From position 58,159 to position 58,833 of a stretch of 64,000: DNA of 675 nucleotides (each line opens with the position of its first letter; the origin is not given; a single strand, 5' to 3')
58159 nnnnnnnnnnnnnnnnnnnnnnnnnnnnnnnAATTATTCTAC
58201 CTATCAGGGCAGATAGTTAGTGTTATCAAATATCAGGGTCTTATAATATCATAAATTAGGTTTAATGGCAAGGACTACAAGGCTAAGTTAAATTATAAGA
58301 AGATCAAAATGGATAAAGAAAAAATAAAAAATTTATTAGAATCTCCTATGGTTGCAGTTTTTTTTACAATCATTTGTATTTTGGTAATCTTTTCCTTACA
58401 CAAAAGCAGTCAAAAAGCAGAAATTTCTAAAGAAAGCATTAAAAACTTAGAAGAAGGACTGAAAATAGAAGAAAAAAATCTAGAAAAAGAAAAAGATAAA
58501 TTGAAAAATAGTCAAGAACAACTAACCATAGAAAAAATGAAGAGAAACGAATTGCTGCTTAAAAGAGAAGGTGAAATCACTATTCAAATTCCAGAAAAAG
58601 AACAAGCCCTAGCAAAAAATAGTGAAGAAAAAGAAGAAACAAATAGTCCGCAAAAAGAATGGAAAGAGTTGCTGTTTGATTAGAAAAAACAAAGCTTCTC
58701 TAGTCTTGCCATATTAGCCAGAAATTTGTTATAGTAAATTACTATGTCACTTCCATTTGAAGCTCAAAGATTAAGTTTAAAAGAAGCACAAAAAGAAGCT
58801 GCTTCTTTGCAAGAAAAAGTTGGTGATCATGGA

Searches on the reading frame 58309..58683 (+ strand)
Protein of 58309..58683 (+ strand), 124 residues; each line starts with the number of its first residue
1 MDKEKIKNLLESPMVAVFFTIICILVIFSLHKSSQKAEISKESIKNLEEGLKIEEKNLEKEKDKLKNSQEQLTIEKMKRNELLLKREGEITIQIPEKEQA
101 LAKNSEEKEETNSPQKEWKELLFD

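Call 45: search_protein_families(library=pfam, proteins=[window:58309-58683:+], max_evalue=0.001)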
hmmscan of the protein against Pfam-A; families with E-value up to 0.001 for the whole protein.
window:58309-58683:+ (124 aa): 1 family
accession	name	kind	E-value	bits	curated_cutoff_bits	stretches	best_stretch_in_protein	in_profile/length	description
PF04977.20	DivIC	-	3.2e-06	27.3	28.9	1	16-97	2-80/80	Septum formation initiator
